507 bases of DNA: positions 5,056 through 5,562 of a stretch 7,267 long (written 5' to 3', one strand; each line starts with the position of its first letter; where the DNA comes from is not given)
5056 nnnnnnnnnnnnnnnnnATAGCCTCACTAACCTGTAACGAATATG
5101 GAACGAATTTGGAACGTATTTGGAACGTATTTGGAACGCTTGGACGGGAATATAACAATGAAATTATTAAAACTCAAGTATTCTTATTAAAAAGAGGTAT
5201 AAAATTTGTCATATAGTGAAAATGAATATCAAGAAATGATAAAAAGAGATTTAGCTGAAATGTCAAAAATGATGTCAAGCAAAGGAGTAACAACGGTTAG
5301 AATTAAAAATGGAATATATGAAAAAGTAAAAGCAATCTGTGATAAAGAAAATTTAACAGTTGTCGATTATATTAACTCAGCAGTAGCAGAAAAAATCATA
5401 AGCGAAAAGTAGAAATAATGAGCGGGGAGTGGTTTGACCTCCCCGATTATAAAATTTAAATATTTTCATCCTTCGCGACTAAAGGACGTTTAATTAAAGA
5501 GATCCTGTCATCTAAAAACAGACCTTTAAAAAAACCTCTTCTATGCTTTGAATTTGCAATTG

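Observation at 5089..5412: Antisense RHH regulator wedged between rep and the structural operon, next to 11-bp iterons in the operon leader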

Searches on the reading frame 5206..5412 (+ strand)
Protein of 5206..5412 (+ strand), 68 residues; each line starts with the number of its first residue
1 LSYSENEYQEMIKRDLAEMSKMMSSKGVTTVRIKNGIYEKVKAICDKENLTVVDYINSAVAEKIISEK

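Call 5: search_protein_families(library=pfam, proteins=[window:5206-5412:+], max_evalue=1)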
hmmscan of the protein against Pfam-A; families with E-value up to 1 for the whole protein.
window:5206-5412:+ (68 aa): 2 families
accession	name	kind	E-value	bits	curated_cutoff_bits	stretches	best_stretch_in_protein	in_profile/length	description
PF22714.1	SNaCT8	-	0.0072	16.8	27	1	9-53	103-147/164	Short NACHT-associated C-Terminal domain, family 8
PF15560.11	Imm12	-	0.037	14.4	25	1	13-58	31-76/138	Immunity protein 12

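Call 7: search_dna_similar(query=window:5206-5412:+, collection=phages, mode=protein, max_evalue=1)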
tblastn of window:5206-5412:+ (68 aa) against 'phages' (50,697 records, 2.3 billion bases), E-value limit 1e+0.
No match.

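Call 8: find_homologous_proteins(query=window:5206-5412:+, max_evalue=0.01)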
Query window:5206-5412:+ (68 aa): 1 proteins with E <= 0.01 among 1 candidates.
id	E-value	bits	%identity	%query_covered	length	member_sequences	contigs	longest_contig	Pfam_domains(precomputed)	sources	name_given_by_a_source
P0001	3.2e-34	132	99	100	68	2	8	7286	-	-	-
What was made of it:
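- Tried and rejected: The word-indexed search of 5.8 billion proteins with the single protein found only itself (call 8).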

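Call 20: predict_structure(protein=window:5206-5412:+)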
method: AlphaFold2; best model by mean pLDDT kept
length: 68 residues; sequences in the alignment: 1
mean_pLDDT: 62.3   pTM: 0.34
mean pLDDT of the five models: 62.3, 61.7, 59.3, 54.3, 48.2
residues with pLDDT >= 90: 0; 70-90: 21; 50-70: 37; < 50: 10
segments of 3 or more residues with pLDDT < 50: 64-68
pLDDT, mean of each block of 10 residues (from residue 1): 70 66 51 61 73 67 46
secondary structure, 60 per line:
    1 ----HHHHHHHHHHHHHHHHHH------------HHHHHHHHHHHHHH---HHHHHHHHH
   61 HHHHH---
elements in order: H5-22 H35-48 H52-65

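Call 25: search_solved_structures(query=A2, max_evalue=10, show_alignments=3)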
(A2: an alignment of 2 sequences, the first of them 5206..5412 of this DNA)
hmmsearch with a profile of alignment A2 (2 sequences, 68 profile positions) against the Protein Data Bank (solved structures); distinct sequences matched with E-value up to 10: 5.
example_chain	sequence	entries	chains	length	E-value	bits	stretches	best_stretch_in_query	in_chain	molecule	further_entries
7ue2_A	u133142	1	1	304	0.0081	19.7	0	42-66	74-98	RPB_PLP3_R6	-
6bo0_A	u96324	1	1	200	0.13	15.8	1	12-47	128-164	MdbA protein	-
4hxz_A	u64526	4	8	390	0.41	14.2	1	27-53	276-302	Topoisomerase IV, subunit B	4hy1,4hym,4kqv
8ets_T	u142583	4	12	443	0.58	13.8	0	23-42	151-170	RuvB-like protein 1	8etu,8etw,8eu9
6gej_T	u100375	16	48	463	0.72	13.5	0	23-42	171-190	RuvB-like protein 1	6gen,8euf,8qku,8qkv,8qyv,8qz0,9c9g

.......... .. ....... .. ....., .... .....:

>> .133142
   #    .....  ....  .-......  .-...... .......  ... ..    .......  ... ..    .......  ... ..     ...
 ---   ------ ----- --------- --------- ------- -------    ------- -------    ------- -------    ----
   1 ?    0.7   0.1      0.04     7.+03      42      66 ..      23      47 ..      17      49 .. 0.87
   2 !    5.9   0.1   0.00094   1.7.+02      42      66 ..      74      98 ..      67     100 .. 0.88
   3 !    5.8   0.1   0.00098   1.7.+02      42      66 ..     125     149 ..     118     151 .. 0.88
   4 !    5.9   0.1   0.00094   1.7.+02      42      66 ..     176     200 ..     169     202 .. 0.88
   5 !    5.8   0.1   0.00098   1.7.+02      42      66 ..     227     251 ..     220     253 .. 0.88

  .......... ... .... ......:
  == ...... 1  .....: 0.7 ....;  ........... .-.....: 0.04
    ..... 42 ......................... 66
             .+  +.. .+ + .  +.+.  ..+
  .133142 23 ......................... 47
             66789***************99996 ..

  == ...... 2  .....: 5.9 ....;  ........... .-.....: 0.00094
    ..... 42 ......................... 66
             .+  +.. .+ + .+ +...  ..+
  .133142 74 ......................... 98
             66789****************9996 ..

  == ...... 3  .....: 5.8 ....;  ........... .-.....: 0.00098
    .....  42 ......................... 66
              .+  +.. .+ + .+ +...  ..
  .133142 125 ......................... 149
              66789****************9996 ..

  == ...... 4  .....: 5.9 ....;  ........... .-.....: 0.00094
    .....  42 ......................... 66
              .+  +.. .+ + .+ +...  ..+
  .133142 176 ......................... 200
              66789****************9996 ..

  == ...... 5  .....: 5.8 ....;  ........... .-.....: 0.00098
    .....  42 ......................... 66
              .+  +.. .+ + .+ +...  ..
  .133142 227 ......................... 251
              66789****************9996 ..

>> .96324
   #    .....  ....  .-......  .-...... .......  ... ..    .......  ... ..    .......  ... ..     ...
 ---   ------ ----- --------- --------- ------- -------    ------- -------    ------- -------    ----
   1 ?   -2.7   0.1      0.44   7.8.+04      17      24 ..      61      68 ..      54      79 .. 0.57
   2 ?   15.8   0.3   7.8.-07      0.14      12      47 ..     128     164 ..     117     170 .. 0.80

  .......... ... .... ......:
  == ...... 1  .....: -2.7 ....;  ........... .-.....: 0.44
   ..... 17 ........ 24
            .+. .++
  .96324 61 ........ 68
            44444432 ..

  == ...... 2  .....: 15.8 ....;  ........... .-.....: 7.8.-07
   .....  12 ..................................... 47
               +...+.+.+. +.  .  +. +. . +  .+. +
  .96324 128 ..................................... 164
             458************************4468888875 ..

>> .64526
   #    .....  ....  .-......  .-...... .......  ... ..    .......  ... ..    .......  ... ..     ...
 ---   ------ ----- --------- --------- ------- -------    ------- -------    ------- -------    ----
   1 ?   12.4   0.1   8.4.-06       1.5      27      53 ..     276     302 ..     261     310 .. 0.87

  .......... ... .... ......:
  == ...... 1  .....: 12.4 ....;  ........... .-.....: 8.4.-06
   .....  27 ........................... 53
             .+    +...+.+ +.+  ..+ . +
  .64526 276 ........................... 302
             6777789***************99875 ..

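Call 27: search_protein_representatives(protein=window:5206-5412:+)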
Query: 68 residues. Proteins with E-value up to 0.001 (for the whole library): 9; up to 1e-10: 1; up to 1e-30: 1. The best 9 are listed.
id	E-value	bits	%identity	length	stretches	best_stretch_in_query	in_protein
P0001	1.0e-34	132.1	99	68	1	1-68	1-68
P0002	7.3e-09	51.3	31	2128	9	21-61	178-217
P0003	5.2e-07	45.5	43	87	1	7-60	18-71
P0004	9.1e-06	41.6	40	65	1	16-65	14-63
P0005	1.2e-05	41.3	40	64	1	20-66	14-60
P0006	4.9e-05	39.4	34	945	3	23-60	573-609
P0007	5.2e-05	39.3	28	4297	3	19-61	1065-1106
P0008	1.5e-04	37.8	29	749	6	24-64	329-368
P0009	7.2e-04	35.7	45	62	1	20-66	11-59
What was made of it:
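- Tried and rejected: The full HMMER scan was needed to find relatives (call 27).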

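Call 31: find_homologous_proteins(query=A3, max_evalue=0.01)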
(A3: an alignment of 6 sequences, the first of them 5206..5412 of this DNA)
Query A3 (6 sequences) (68 aa, profile of the alignment): 8 proteins with E <= 0.01 among 113 candidates.
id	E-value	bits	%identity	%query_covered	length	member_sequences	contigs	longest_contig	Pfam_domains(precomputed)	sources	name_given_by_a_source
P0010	4.6e-27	111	66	100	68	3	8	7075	-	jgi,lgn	-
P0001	1.7e-26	110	99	100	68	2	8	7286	-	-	-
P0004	2.2e-25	106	41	72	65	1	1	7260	-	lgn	-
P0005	9.2e-24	101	40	71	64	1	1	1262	-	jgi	jgi:hypothetical protein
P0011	4.8e-22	95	66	100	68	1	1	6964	-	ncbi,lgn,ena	-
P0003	6.9e-22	95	43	79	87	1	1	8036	-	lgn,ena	-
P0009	1.0e-21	94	41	72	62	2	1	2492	-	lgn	-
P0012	7.9e-20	88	41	79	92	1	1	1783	-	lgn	-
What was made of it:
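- Every homologue found among 5.8 and 1.8 billion proteins (calls 27, 31) lies beside a divergent intergenic region with its own short repeats.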

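Call 32: search_solved_structures(query=A3, max_evalue=10, show_alignments=2)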
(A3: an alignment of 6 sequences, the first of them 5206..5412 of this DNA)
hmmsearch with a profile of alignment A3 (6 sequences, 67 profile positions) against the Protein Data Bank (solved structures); distinct sequences matched with E-value up to 10: 9.
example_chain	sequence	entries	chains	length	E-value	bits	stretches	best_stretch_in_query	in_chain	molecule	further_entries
2x06_A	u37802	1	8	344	0.0018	21.3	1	11-54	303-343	L-SULFOLACTATE DEHYDROGENASE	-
3d8p_A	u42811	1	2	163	0.011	18.7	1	10-48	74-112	acetyltransferase of GNAT family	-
8ay5_A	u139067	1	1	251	0.1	15.7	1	7-42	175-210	Capsid protein VP1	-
8ay4_A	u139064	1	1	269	0.11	15.5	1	7-42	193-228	Capsid protein VP1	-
3vdd_A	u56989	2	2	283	0.2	14.8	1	7-42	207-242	Protein VP1 | Capsid protein VP1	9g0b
1fpn_1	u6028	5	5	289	0.21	14.7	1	7-42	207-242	COAT PROTEIN VP1 | Protein VP1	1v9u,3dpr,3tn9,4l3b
1b28_A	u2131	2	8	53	0.57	13.3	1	32-62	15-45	PROTEIN (REGULATORY PROTEIN ARC) | ARC REPRESSOR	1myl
3fbl_A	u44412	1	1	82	0.89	12.7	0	39-48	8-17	Putative uncharacterized protein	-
1x4t_A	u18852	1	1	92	0.91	12.6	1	10-33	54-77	hypothetical protein LOC57905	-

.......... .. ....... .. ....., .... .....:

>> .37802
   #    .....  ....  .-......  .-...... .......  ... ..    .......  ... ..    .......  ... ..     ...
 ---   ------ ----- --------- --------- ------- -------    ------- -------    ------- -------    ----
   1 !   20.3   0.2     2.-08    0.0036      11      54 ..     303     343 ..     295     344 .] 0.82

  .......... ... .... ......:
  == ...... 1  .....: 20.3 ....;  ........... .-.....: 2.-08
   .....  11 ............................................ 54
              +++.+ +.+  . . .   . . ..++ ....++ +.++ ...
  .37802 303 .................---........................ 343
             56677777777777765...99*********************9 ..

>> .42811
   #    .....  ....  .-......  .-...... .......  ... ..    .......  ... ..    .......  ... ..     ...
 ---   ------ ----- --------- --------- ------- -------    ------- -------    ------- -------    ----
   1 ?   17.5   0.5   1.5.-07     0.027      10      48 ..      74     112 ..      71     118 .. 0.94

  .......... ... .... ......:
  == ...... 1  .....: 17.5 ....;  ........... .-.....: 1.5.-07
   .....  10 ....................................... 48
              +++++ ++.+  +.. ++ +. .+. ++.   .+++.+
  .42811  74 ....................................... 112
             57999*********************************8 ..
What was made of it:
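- On Ribbon-helix-helix (Arc/MetJ/CopG) superfamily: The PDB profile search gives Arc at E 0.57 (call 32).
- Closest known: Omega repressor of pSM19035. Different: There is no Pfam or PDB hit to omega or MetJ (calls 5, 32).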

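Call 33: search_protein_families(library=pfam, alignment_id=A3, max_evalue=1)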
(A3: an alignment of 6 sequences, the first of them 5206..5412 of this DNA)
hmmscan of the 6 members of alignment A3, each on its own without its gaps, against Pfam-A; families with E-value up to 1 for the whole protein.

A. member 1, window:5206-5412:+ (68 aa): 2 families
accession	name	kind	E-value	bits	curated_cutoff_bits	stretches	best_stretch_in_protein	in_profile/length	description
PF22714.1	SNaCT8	-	0.0072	16.8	27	1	9-53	103-147/164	Short NACHT-associated C-Terminal domain, family 8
PF15560.11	Imm12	-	0.037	14.4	25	1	13-58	31-76/138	Immunity protein 12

B. families by the number of members that match (of 6 scanned): 8 families
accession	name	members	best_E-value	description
PF22714.1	SNaCT8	1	0.0072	Short NACHT-associated C-Terminal domain, family 8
PF05534.18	HicB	1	0.009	HicB family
PF10723.15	RepB-RCR_reg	1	0.019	Replication regulatory protein RepB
PF15560.11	Imm12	1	0.037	Immunity protein 12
PF10777.14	YlaC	1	0.05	Inner membrane protein YlaC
PF08542.16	Rep_fac_C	1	0.069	Replication factor C C-terminal domain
PF12441.14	CopG_antitoxin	1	0.089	CopG antitoxin of type II toxin-antitoxin system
PF05696.16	DUF826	1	0.14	Protein of unknown function (DUF826)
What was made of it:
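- On Ribbon-helix-helix (Arc/MetJ/CopG) superfamily: No Pfam RHH family reaches its gathering score; the best weak hits are HicB 0.009, RepB-RCR_reg 0.019 and CopG_antitoxin 0.089 (call 33).
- Closest known: CopG of pMV158. Same: One family member gives a weak hit to Pfam RepB-RCR_reg and another to CopG_antitoxin (call 33).
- Tried and rejected: Pfam gives no RHH hit above threshold (calls 5, 33).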

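Call 34: find_encoding_contigs(protein=P0004, flank=8000, max_places=3)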
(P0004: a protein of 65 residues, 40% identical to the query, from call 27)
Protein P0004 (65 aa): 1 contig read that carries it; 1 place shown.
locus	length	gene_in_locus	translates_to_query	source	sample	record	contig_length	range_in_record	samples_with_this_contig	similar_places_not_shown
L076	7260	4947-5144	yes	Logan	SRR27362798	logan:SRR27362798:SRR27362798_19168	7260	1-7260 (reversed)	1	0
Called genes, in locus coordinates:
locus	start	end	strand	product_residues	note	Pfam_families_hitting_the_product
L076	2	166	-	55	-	?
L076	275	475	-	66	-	-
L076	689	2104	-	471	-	PF05707:Zot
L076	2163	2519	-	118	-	PF10734:DUF2523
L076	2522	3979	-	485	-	-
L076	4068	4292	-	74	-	-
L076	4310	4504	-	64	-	-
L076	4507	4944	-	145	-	PF17426:Putative_G5P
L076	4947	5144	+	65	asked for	-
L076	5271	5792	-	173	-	-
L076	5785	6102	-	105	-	-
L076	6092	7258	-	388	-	?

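Call 35: find_encoding_contigs(protein=P0003, flank=8000, max_places=3)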
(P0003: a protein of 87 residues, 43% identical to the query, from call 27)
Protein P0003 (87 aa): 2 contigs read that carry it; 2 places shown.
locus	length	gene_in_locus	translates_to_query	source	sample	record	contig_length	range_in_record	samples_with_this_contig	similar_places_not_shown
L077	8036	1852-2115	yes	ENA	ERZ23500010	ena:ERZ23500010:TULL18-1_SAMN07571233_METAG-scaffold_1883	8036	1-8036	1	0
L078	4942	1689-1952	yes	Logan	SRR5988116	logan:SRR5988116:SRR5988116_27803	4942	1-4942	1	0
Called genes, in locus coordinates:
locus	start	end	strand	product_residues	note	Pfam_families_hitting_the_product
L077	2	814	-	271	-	?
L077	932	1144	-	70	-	-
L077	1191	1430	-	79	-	-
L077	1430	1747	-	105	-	-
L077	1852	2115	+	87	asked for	-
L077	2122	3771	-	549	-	PF01446:Rep_1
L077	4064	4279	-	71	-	-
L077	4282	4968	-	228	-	-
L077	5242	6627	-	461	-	PF05707:Zot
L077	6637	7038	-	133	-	-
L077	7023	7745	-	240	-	-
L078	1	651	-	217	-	?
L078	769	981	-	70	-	-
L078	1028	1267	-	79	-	-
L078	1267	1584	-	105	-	-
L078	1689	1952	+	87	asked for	-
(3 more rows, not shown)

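Call 36: find_encoding_contigs(protein=P0011, flank=8000, max_places=3)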
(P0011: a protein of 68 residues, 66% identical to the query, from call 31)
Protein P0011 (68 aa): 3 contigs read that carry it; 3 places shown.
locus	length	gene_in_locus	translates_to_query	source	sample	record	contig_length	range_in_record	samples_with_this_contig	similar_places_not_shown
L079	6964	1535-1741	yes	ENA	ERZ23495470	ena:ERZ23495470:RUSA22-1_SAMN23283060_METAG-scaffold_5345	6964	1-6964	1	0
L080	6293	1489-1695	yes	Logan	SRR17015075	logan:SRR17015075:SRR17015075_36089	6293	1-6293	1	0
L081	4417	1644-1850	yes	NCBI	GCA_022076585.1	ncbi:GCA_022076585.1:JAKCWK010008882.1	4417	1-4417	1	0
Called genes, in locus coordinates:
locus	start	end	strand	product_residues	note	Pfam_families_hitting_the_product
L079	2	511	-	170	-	?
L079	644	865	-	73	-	-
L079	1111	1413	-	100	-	-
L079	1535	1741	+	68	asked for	-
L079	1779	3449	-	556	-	PF01446:Rep_1 (weak)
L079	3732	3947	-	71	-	-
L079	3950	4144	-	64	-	-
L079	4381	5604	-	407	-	PF05707:Zot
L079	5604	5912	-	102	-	-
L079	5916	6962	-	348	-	?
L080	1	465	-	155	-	?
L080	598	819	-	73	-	-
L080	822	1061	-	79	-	-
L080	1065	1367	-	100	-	-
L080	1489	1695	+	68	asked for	-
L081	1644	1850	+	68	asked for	-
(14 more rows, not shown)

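Call 37: find_encoding_contigs(protein=P0009, flank=8000, max_places=2)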
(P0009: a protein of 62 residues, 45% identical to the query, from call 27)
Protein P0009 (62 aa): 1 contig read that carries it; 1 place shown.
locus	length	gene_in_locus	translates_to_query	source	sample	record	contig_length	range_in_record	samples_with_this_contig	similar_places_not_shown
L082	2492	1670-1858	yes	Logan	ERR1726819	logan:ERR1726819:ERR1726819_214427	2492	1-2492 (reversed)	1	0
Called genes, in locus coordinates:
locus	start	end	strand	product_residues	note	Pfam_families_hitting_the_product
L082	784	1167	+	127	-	-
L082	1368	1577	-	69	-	-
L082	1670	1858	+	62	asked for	-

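Call 38: find_encoding_contigs(protein=P0005, flank=8000, max_places=2)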
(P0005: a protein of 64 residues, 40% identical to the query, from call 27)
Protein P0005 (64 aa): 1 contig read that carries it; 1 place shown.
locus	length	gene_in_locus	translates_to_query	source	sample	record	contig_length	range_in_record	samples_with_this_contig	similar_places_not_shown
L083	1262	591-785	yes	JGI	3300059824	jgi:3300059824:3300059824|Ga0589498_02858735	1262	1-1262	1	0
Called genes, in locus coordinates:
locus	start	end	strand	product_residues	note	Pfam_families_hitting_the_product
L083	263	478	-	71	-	-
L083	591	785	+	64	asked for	-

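Call 39: find_encoding_contigs(protein=P0012, flank=8000, max_places=2)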
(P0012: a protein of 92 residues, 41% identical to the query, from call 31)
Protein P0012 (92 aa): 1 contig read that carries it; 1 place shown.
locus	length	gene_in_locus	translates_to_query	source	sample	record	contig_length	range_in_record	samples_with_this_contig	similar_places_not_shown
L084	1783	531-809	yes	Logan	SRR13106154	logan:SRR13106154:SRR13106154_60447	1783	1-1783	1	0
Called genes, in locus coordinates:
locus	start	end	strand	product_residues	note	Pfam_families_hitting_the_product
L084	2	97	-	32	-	?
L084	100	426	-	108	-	-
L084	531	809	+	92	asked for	-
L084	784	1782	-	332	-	?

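Call 40: find_encoding_contigs(protein=P0010, flank=8000, max_places=8)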
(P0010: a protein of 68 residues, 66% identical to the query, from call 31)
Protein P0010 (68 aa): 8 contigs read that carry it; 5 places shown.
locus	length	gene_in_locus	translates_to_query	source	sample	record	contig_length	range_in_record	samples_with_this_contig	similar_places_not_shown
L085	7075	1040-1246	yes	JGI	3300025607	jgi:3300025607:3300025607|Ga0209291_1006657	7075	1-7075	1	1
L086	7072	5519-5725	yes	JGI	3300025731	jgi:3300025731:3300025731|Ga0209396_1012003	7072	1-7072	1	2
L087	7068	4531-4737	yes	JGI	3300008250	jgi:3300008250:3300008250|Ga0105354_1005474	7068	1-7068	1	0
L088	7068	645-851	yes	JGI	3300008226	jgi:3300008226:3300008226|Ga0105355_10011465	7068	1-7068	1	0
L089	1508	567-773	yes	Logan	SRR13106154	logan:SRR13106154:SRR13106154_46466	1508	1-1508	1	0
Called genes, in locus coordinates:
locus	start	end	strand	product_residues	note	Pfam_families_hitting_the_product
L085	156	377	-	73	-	-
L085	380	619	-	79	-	-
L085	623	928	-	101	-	-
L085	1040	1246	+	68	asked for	-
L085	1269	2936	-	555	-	PF01446:Rep_1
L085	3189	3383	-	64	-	-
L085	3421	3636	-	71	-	-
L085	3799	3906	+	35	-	-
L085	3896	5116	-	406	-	PF05707:Zot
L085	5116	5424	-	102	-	PF10734:DUF2523 (faint)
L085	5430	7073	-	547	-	?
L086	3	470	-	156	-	?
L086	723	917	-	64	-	-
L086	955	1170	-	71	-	-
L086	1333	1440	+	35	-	-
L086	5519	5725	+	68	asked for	-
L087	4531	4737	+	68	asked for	-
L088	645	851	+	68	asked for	-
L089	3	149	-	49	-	?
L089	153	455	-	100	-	-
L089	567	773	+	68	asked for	-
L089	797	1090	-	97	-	-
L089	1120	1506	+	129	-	?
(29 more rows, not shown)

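Call 47: search_protein_families(library=phrogs, proteins=[window:5206-5412:+], max_evalue=0.1)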
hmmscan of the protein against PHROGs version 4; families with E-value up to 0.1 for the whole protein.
window:5206-5412:+ (68 aa): 6 families
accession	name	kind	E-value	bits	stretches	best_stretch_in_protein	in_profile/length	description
phrog_582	-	transcription regulation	1.3e-07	32.8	1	14-67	45-98/105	Arc-like repressor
phrog_9151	-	moron, auxiliary metabolic gene and host takeover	0.0016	19.7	1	18-66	65-111/119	HicB-like antitoxin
phrog_876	-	transcription regulation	0.0096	16.5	1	10-61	44-102/239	transcriptional repressor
phrog_3180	-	transcription regulation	0.027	15.5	1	30-64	9-43/50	Arc-like repressor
phrog_5118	-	unknown function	0.049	14.5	1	24-57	14-47/67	-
phrog_33224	-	unknown function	0.09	13.9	1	24-60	17-53/159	-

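Call 51: search_protein_families(library=phrogs, alignment_id=A4, max_evalue=0.01)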
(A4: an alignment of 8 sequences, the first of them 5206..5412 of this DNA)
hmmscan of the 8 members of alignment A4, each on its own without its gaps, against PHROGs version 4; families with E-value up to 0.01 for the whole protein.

A. member 1, window:5206-5412:+ (68 aa): 3 families
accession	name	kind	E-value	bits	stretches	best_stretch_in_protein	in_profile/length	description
phrog_582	-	transcription regulation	1.3e-07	32.8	1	14-67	45-98/105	Arc-like repressor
phrog_9151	-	moron, auxiliary metabolic gene and host takeover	0.0016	19.7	1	18-66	65-111/119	HicB-like antitoxin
phrog_876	-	transcription regulation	0.0096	16.5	0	10-61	44-102/239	transcriptional repressor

B. families by the number of members that match (of 8 scanned): 7 families
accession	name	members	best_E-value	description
phrog_582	-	6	1.3e-07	Arc-like repressor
phrog_9151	-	6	0.00016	HicB-like antitoxin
phrog_3180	-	3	2.8e-06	Arc-like repressor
phrog_5118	-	2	0.0032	-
phrog_13890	-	2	0.0063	-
phrog_6506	-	1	0.0073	Arc-like repressor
phrog_876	-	1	0.0096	transcriptional repressor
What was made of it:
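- It matches Arc-like repressor PHROGs, with 6 of 8 family members matching (calls 47, 51).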

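Call 55: find_related_loci(query=A4, collection=viral_contigs, flank=4000)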
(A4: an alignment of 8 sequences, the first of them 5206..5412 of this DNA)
Query A4 (68 aa) in viral_contigs; peptide patterns used: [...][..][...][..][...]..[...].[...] (x = any residue, [..] = any of these).
167 stretches matched a pattern; 1 encode a relative of the query (tblastn E <= 1e-3); 1 distinct loci.
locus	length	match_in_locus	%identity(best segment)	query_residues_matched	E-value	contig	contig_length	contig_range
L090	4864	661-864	66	1-68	1e-28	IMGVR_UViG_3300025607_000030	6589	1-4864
